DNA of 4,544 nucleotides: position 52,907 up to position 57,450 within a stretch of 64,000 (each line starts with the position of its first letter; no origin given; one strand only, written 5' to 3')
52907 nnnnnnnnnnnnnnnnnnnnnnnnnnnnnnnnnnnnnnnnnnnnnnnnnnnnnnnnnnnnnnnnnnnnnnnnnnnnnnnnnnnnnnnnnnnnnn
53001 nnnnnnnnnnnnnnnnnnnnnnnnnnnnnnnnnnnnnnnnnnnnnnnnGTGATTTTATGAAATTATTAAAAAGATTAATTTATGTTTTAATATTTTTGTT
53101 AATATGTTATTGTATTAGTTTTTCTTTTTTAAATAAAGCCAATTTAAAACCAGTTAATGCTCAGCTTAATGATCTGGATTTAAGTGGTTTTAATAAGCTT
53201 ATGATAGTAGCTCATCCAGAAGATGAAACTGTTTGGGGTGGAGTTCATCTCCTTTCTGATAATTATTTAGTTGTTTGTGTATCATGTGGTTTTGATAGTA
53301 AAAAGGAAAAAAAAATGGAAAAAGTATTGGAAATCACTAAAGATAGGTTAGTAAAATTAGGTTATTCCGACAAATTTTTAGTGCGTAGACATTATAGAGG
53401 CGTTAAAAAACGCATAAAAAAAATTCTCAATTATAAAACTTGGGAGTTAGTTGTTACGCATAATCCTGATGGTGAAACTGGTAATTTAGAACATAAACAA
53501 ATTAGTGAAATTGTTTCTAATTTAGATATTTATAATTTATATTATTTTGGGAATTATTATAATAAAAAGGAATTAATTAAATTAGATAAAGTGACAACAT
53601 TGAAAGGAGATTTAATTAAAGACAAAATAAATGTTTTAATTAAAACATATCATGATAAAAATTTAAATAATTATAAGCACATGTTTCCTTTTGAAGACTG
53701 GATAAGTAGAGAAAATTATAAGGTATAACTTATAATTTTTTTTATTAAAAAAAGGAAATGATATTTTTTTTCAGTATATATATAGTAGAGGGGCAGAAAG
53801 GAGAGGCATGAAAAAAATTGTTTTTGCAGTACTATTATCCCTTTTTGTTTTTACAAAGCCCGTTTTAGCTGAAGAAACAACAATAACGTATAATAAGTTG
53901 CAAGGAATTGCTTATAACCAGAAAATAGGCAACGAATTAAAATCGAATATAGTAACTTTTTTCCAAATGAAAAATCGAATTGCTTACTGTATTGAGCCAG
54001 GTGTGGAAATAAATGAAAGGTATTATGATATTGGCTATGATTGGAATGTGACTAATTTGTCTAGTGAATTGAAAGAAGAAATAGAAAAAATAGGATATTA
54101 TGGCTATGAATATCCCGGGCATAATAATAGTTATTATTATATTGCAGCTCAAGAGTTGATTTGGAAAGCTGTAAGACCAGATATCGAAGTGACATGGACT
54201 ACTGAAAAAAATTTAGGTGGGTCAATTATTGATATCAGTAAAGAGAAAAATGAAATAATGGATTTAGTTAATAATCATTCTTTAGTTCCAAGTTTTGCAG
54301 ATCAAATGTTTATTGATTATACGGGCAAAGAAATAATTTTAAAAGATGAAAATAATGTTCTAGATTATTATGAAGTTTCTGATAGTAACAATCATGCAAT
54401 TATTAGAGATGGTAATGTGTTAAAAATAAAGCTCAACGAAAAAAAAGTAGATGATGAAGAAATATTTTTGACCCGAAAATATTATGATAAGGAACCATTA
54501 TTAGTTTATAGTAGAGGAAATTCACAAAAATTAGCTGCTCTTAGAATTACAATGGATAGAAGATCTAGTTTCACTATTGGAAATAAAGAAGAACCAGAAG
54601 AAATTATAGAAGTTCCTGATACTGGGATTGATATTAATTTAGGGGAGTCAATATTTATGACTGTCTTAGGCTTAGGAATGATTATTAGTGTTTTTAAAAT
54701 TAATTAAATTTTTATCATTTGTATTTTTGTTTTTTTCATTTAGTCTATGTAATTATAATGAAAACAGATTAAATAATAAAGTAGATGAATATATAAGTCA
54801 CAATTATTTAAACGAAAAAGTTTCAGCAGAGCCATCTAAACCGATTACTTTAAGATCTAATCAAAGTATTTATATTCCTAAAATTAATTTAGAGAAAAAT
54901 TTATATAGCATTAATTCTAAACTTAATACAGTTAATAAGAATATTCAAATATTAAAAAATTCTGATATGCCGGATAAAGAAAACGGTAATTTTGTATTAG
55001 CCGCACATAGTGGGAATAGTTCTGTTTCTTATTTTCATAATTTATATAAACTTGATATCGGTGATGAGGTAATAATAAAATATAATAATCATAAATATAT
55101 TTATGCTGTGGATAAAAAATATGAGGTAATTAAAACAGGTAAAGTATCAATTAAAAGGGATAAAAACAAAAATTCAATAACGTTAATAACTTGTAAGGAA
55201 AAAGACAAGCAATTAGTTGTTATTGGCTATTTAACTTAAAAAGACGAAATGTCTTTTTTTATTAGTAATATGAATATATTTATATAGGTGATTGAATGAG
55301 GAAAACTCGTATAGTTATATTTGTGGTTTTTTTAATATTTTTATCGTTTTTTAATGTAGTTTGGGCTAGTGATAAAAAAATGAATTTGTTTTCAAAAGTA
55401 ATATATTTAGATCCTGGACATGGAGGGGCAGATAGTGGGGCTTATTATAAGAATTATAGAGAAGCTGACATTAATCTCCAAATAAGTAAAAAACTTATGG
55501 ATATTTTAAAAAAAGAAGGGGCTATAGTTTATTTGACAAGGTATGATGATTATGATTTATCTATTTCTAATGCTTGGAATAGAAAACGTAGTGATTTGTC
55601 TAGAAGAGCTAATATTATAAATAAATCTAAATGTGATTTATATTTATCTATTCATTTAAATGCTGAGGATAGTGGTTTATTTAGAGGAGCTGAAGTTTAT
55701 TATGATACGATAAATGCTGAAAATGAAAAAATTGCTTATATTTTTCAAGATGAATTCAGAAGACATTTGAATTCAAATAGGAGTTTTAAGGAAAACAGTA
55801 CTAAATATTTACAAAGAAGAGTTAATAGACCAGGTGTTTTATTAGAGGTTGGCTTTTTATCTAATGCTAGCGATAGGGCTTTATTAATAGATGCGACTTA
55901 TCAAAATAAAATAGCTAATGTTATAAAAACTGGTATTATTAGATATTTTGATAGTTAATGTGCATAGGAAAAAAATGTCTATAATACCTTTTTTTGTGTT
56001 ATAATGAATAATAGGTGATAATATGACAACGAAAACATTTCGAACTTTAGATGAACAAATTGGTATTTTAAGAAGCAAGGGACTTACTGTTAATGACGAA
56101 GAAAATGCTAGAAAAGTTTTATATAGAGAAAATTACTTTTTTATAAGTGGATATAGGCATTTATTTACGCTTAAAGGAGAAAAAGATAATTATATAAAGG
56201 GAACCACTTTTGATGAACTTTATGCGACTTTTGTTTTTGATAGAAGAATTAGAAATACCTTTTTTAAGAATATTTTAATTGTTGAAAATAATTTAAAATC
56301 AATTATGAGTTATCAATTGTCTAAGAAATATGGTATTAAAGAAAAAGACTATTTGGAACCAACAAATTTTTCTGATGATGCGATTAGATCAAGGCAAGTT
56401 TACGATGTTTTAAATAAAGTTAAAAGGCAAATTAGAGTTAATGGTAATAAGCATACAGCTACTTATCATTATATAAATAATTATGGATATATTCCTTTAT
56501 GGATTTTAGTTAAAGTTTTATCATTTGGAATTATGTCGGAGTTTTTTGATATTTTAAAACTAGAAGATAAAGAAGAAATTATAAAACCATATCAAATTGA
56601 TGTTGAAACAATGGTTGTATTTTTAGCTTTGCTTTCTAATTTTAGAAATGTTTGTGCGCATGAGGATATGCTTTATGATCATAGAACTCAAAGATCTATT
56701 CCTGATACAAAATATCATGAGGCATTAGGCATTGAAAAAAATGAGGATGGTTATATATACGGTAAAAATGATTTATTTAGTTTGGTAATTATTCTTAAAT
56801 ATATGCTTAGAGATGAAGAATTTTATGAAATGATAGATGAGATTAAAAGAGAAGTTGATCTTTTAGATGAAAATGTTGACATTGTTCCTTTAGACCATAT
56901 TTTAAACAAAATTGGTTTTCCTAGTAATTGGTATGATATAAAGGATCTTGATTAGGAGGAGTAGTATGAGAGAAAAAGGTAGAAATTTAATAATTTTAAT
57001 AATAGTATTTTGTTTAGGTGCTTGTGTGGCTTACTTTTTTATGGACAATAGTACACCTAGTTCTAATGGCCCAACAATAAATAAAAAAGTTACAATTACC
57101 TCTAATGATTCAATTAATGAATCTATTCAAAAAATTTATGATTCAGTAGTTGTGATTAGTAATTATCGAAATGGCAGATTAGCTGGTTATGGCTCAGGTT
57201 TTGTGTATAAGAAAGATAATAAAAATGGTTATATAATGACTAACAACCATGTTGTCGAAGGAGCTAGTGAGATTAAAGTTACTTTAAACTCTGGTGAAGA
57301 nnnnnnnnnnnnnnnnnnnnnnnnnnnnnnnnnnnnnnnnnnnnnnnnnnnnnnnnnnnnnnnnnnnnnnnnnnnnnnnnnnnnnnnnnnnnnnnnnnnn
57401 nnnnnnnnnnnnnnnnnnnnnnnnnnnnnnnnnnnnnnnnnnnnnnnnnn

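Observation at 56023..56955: Abortive-infection (Abi_2, AbiD/AbiF-like) gene inserted between cwlD and htrA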

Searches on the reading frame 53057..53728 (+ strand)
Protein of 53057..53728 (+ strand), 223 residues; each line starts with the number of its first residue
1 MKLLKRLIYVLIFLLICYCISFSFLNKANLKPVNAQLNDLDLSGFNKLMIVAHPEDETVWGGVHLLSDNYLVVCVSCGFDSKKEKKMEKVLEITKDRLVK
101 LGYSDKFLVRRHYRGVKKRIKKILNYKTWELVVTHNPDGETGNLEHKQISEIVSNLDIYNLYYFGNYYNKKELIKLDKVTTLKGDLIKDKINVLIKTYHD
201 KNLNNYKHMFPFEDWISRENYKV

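Call 3: search_protein_families(library=pfam, proteins=[window:53057-53728:+], max_evalue=0.01)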
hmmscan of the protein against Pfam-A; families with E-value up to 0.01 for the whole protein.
window:53057-53728:+ (223 aa): 1 family
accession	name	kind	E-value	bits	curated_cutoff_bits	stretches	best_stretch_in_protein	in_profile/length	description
PF02585.22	PIG-L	-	4.9e-07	30.7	28.2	1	48-155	1-127/129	GlcNAc-PI de-N-acetylase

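Call 65: search_protein_families(library=padloc, proteins=[window:53057-53728:+], max_evalue=0.001)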
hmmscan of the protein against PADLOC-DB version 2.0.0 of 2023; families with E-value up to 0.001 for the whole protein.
window:53057-53728:+ (223 aa): 0 families

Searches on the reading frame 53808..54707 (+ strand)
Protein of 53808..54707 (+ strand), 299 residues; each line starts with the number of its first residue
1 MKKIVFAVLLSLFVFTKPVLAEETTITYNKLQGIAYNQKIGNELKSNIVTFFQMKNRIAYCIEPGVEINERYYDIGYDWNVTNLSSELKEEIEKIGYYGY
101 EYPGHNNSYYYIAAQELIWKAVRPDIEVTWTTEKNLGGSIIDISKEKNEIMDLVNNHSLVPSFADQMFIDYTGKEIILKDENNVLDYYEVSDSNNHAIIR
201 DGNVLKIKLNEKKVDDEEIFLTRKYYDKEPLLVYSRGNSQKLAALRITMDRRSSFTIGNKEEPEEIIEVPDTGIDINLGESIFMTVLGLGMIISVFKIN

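Call 3: search_protein_families(library=pfam, proteins=[window:53808-54707:+], max_evalue=0.01)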
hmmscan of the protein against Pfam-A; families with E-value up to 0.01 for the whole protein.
window:53808-54707:+ (299 aa): 1 family
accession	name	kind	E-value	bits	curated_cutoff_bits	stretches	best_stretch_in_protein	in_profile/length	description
PF08341.16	TED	-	4.1e-07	30.8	22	1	58-122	1-70/102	Thioester domain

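Call 65: search_protein_families(library=padloc, proteins=[window:53808-54707:+], max_evalue=0.001)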
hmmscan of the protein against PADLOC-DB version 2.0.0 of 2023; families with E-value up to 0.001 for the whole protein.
window:53808-54707:+ (299 aa): 0 families

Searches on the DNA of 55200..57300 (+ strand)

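Call 13: search_rna_families(source=window, start=55200, end=57300, threshold=evalue, max_evalue=10, show_alignments=3)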
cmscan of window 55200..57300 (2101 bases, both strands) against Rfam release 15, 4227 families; matches with E-value up to 10: 2.
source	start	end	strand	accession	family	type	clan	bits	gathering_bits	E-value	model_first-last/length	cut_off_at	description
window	55749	55801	+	RF04266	mir-9412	Gene; miRNA;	-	21.2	70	0.69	1-64/64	no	mir-9412 microRNA precursor family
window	55548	55602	+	RF01626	ceN30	Gene; snRNA; snoRNA; CD-box;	-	18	65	1.9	1-73/73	no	Caenorhabditis snoRNA ceN30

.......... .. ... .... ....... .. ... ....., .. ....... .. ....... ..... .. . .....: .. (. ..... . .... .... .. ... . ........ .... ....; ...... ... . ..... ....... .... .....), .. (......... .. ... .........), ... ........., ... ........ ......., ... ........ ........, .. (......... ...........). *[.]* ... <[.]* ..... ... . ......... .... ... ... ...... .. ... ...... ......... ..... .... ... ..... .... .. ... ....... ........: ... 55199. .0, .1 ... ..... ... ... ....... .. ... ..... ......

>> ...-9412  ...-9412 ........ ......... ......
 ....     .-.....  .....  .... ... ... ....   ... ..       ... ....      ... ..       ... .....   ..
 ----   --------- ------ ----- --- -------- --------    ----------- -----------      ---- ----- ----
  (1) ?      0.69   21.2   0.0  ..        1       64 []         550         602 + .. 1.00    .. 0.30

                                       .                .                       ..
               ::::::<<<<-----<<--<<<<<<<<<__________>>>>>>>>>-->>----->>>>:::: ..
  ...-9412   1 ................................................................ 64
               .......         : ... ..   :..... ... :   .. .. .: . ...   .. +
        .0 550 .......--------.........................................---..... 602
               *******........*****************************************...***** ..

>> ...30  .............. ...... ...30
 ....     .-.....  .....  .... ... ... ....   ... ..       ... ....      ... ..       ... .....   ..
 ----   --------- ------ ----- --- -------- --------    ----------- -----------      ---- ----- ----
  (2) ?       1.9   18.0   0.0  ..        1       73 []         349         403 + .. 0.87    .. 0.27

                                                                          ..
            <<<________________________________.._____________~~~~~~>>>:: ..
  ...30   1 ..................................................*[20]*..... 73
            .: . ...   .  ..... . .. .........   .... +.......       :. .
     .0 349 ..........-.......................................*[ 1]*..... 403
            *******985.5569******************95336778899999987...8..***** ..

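Call 51: search_rna_families(sources=[L131, L133, L012, L018, L021, L031, L039, L042, L044, L047, L055, L065, L073, L127], threshold=gathering)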
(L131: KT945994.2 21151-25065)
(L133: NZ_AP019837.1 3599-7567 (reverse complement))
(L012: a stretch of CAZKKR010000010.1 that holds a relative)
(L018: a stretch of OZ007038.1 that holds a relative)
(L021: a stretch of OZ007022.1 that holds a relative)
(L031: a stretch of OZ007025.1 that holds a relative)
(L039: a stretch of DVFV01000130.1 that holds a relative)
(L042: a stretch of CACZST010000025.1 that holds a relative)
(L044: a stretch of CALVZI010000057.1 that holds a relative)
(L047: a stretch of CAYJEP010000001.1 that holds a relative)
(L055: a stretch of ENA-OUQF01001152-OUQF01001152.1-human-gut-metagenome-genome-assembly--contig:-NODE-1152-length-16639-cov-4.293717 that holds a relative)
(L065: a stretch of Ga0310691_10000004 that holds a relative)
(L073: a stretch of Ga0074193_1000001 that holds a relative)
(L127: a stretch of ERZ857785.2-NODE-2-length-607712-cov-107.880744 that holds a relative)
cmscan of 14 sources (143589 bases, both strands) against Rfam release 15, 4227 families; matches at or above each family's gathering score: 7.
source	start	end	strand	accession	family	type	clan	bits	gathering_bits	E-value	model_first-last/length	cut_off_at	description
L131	1267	1340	+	RF00005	tRNA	Gene; tRNA;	CL00001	71.4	29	2.8e-13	1-71/71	no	tRNA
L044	8937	9009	+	RF00005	tRNA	Gene; tRNA;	CL00001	68.7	29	1.6e-12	1-71/71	no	tRNA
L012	7592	7664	+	RF00005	tRNA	Gene; tRNA;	CL00001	68.3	29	2e-12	1-71/71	no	tRNA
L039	12953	13025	-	RF00005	tRNA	Gene; tRNA;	CL00001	67.8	29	2.8e-12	1-71/71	no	tRNA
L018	7578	7650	+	RF00005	tRNA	Gene; tRNA;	CL00001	67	29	4.7e-12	1-71/71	no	tRNA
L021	7569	7641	+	RF00005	tRNA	Gene; tRNA;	CL00001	67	29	4.7e-12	1-71/71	no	tRNA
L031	7573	7645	+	RF00005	tRNA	Gene; tRNA;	CL00001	67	29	4.7e-12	1-71/71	no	tRNA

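Call 66: search_rna_families(sources=[L060, L066, L067, L068, L069, L075, L082, L087, L088, L090, L096, L099, L102, L110, L117, L122], threshold=gathering)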
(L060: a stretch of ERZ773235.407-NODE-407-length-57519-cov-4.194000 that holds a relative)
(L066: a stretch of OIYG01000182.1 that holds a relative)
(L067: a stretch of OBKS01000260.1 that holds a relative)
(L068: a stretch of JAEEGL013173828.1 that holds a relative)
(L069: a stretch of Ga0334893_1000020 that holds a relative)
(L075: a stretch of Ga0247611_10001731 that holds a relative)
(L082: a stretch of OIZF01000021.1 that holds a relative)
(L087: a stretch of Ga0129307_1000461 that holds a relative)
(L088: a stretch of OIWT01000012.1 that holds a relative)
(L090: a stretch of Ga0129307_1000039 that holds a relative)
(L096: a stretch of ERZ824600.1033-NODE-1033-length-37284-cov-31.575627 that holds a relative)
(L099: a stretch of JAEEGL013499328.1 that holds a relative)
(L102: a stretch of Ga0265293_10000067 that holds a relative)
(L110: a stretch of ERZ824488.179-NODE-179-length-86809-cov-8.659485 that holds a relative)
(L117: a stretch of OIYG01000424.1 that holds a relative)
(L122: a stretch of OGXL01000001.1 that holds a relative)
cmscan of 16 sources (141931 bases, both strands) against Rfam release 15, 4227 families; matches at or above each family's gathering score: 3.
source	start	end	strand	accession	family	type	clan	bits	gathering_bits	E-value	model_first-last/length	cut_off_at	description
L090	4965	5157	+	RF00230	T-box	Cis-reg; leader;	-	93.4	93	8.4e-19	1-219/219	no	T-box leader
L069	8221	8291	+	RF00005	tRNA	Gene; tRNA;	CL00001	65.5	29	1.2e-11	1-71/71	no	tRNA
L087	865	943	+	RF02913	pemK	Cis-reg;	-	49.2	34.8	1.7e-05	1-61/61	no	pemK RNA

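Call 72: search_rna_families(sources=[L135, L136, L138, L131, L133], threshold=evalue, max_evalue=5)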
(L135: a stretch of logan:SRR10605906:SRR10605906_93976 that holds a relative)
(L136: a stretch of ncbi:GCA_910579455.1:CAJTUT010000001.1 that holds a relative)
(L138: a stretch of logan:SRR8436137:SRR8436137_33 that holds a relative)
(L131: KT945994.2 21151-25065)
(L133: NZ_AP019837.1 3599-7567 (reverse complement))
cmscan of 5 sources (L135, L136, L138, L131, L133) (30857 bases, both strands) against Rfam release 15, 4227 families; matches with E-value up to 5: 10.
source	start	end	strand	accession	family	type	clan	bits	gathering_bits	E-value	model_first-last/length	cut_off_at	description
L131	1267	1340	+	RF00005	tRNA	Gene; tRNA;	CL00001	71.4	29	6.1e-14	1-71/71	no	tRNA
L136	5331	5402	-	RF00005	tRNA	Gene; tRNA;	CL00001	64.1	29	6.3e-12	1-71/71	no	tRNA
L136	5416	5486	-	RF00005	tRNA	Gene; tRNA;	CL00001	61.7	29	2.9e-11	1-71/71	no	tRNA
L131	1267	1341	-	RF04354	Plastid-ycf2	Cis-reg;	-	28.8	65.7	0.037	1-75/75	no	Plastid-ycf2 5UTR RNA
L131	1431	1530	+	RF01858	RsaF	Gene; sRNA;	-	27.3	60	0.18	1-119/119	no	RNA Staph. aureus F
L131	2500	2625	-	RF00121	MicC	Gene; sRNA;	-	27.1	90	4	1-123/123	no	MicC RNA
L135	1008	1073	+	RF02407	snoR122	Gene; snRNA; snoRNA; CD-box;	-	26.7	36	2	1-74/74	no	Small nucleolar RNA snoR122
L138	756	812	-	RF03653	mir-971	Gene; miRNA;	-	23.4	53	1.5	13-65/77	no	mir-971 microRNA precursor family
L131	742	773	+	RF02108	DLEU2_4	Gene; lncRNA;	-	21.2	40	3.4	22-58/58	no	Deleted in lymphocytic leukemia 2 conserved region 4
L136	4645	4709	+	RF00372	sroH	Gene; sRNA;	-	17.4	80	3.4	1-161/161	no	sroH RNA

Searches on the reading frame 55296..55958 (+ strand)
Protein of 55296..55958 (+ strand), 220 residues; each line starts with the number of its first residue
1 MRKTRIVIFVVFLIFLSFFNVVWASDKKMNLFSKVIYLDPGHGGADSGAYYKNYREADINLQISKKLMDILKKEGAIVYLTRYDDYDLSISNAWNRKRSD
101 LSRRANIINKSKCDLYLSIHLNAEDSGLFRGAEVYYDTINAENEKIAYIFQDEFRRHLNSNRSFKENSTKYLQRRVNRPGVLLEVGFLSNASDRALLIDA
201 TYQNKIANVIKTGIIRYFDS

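Call 3: search_protein_families(library=pfam, proteins=[window:55296-55958:+], max_evalue=0.01)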
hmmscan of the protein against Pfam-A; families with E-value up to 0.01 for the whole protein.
window:55296-55958:+ (220 aa): 1 family
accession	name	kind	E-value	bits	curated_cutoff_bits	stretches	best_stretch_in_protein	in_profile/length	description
PF01520.23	Amidase_3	-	5.9e-45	153.9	27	1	36-215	1-173/174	N-acetylmuramoyl-L-alanine amidase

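Call 5: search_protein_families(library=ncbifam, proteins=[window:55296-55958:+], max_evalue=0.01)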
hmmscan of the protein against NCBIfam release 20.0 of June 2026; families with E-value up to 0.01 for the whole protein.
window:55296-55958:+ (220 aa): 6 families
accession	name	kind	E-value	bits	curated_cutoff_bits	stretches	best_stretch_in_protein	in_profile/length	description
TIGR02883.1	spore_cwlD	equivalog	1.3e-57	195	221.55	1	34-217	1-189/189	N-acetylmuramoyl-L-alanine amidase CwlD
NF038267.1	amidase_AmiC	exception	2.3e-18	66.1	700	2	35-135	188-279/407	N-acetylmuramoyl-L-alanine amidase AmiC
NF007652.1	PRK10319.1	equivalog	7.2e-18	64.8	400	2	32-135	56-150/291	N-acetylmuramoyl-L-alanine amidase AmiA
NF007751.0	PRK10431.1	equivalog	2.2e-14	52.9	532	2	174-218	372-416/445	N-acetylmuramoyl-L-alanine amidase AmiB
NF038140.1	amidase_Rv3717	exception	1.9e-10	40.6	335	1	52-218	63-231/233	Rv3717 family N-acetylmuramoyl-L-alanine amidase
NF050040.1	horm_taper_TftA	equivalog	4.6e-08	32.2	500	1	109-216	68-182/450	hormogonium tapered terminus morphoprotein TftA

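Call 65: search_protein_families(library=padloc, proteins=[window:55296-55958:+], max_evalue=0.001)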
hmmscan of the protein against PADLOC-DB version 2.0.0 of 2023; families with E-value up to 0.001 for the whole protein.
window:55296-55958:+ (220 aa): 0 families
